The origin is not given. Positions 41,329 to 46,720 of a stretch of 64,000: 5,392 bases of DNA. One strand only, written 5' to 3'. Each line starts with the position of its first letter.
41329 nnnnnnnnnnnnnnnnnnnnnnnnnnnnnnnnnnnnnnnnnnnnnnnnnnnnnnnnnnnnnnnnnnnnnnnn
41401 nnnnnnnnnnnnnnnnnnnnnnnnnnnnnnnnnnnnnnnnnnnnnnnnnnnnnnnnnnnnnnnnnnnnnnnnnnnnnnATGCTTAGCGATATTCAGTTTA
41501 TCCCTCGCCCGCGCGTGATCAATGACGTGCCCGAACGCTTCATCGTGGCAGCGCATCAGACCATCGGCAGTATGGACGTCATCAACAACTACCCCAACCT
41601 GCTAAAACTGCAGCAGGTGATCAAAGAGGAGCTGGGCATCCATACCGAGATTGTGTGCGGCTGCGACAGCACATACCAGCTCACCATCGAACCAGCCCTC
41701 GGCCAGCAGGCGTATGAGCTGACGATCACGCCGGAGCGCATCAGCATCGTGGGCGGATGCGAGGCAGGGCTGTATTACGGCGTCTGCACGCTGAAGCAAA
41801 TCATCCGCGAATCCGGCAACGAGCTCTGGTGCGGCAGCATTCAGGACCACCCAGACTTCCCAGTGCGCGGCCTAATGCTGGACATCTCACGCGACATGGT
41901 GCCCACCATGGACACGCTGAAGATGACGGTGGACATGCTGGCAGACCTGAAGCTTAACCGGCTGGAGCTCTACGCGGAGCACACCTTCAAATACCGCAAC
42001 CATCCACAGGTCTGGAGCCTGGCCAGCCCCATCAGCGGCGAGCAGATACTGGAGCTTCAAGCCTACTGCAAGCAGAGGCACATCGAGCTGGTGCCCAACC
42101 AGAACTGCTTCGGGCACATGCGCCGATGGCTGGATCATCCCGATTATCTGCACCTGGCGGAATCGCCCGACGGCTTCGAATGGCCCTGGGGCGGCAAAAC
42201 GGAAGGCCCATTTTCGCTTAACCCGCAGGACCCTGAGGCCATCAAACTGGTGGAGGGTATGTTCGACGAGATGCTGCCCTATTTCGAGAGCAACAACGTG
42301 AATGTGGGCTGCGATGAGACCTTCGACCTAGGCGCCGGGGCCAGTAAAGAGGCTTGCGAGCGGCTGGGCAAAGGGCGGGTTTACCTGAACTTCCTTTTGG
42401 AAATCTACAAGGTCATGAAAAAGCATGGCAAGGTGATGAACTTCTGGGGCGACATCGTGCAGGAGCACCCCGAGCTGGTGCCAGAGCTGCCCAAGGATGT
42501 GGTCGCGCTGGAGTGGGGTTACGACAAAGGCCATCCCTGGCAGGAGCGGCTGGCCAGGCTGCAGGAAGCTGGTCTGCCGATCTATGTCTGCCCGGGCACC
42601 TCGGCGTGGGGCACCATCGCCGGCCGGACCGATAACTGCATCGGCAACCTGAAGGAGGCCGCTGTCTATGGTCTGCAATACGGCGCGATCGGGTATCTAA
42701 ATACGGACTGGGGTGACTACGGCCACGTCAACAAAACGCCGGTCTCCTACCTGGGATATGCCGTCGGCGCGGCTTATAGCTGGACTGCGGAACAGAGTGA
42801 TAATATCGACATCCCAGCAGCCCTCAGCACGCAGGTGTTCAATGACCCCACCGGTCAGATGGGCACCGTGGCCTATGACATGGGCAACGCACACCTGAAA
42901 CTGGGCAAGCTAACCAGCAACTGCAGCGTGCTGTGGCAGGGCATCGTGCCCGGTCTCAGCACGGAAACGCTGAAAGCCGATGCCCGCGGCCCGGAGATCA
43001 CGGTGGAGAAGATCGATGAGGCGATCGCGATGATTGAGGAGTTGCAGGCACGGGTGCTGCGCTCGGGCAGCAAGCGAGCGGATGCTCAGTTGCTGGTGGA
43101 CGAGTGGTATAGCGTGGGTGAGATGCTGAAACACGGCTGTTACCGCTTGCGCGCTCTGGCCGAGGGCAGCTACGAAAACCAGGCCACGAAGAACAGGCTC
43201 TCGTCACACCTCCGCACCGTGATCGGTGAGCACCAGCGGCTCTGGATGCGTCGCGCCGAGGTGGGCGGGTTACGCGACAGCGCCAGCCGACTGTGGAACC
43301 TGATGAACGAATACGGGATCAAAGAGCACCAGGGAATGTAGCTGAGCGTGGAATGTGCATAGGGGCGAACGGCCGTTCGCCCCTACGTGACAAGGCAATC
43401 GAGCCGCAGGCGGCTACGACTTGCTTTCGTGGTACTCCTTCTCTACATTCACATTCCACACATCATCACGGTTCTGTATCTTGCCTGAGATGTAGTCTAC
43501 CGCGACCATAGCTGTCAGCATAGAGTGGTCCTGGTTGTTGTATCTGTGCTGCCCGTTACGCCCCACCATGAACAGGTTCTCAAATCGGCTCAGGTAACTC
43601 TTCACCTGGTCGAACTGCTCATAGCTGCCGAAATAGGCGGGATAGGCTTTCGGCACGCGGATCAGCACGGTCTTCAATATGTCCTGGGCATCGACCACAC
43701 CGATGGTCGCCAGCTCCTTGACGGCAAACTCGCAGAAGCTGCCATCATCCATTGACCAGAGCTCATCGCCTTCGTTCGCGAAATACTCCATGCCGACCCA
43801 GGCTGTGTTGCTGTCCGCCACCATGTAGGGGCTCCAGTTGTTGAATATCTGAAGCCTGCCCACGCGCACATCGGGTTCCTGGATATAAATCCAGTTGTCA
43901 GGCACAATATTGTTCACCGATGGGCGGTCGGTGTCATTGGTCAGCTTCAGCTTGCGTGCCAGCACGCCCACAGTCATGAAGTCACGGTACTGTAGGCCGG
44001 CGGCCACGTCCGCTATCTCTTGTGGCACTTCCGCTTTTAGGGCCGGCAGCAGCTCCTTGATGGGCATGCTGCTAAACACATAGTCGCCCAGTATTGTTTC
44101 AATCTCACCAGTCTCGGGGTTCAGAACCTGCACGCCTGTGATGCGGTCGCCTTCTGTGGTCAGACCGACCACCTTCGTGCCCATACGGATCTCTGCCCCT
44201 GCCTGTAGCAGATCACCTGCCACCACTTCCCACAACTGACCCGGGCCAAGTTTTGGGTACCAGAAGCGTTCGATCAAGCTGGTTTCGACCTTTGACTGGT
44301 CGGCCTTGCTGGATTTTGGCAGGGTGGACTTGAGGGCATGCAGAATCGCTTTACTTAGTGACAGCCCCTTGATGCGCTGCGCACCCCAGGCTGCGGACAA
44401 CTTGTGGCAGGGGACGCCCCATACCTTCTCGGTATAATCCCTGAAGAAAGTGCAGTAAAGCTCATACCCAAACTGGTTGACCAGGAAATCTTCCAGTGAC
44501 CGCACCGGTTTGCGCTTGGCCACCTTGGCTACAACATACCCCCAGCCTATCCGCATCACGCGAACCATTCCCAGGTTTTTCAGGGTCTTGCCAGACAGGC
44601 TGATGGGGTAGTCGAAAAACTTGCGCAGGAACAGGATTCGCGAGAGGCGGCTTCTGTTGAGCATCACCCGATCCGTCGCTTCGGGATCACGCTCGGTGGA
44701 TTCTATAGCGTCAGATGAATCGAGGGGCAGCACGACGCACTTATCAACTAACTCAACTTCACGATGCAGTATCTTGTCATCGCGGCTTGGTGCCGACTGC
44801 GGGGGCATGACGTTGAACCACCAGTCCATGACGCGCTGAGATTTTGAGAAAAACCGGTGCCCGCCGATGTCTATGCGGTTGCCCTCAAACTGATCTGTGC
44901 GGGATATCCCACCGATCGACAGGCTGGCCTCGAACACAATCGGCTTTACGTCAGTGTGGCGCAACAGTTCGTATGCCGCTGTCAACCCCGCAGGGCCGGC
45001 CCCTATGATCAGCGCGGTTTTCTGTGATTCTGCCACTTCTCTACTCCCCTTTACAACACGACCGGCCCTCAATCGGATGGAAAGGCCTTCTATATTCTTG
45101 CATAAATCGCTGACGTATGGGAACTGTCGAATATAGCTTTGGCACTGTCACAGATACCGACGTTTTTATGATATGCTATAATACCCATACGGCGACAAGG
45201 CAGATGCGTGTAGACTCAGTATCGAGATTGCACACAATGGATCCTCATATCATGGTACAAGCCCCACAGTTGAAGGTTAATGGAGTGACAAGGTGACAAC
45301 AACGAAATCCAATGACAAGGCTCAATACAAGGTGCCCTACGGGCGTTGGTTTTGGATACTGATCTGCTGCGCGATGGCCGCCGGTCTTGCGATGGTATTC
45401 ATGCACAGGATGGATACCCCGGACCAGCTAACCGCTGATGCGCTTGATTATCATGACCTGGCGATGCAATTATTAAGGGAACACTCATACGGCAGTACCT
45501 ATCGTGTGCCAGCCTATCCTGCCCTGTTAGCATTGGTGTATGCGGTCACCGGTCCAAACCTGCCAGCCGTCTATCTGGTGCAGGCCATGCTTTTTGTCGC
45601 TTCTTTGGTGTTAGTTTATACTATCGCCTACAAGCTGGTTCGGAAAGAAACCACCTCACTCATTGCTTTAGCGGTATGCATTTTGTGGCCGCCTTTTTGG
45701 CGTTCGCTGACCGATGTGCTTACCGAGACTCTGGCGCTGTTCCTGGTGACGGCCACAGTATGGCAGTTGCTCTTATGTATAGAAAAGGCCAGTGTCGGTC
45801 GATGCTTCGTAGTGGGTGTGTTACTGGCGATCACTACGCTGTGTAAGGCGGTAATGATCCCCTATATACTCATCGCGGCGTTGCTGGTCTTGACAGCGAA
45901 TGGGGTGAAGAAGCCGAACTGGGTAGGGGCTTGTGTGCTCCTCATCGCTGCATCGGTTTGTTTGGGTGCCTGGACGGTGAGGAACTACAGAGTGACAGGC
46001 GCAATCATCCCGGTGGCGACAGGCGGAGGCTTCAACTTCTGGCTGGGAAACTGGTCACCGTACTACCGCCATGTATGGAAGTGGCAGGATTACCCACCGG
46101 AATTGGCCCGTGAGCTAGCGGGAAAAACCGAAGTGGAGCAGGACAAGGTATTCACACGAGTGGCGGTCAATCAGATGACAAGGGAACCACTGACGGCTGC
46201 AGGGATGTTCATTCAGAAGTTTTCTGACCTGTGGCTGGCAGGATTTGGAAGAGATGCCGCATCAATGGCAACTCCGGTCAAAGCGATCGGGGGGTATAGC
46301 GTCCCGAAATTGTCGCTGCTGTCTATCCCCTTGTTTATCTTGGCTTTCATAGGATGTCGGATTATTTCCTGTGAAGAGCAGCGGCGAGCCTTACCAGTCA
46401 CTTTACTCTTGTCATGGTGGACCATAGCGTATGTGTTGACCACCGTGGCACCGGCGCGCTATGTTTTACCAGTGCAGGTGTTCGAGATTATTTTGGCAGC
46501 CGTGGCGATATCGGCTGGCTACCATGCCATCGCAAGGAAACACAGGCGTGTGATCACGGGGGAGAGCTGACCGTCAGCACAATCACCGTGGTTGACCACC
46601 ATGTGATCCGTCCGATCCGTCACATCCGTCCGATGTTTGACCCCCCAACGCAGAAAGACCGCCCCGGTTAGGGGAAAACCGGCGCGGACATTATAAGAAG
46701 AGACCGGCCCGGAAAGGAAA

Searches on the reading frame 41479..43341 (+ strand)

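Call 12: search_protein_families(library=pfam, proteins=[window:41479-43341:+], max_evalue=0.001)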
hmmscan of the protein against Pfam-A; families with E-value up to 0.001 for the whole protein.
window:41479-43341:+ (620 aa): 2 families
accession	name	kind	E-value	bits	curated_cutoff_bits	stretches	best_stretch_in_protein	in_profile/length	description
PF00728.28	Glyco_hydro_20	-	1.4e-20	74.4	22.3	1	127-373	1-262/348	Glycosyl hydrolase family 20, catalytic domain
PF02838.20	Glyco_hydro_20b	-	1.7e-12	48.6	26.1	1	6-124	3-124/124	Glycosyl hydrolase family 20, domain 2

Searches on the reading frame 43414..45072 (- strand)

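Call 12: search_protein_families(library=pfam, proteins=[window:43414-45072:-], max_evalue=0.001)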
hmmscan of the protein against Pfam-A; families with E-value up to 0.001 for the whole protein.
window:43414-45072:- (552 aa): 6 families
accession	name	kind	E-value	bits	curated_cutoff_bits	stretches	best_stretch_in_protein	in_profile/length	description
PF01593.30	Amino_oxidase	-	2e-13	50.9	19.8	1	28-79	2-51/443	Flavin containing amine oxidoreductase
PF13450.12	NAD_binding_8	-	1.5e-11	44.9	21.9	1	22-85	1-65/68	NAD(P)-binding Rossmann-like domain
PF01946.23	Thi4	-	1.1e-07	31.8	26.2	1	20-55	20-55/235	Thi4 family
PF01266.30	DAO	-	5.6e-07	29.8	27.9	0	21-55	3-37/353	FAD dependent oxidoreductase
PF00890.30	FAD_binding_2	-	2.3e-06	27.5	20.4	0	20-51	2-32/414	FAD binding domain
PF01494.25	FAD_binding_3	-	1.4e-05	24.9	22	0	20-39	4-23/349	FAD binding domain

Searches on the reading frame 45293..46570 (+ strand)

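Call 12: search_protein_families(library=pfam, proteins=[window:45293-46570:+], max_evalue=0.001)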
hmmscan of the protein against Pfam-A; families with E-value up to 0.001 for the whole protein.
window:45293-46570:+ (425 aa): 1 family
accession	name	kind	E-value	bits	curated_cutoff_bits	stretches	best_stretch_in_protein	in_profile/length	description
PF13231.12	PMT_2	-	1.6e-08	35.4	26.1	1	73-220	4-154/160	Dolichyl-phosphate-mannose-protein mannosyltransferase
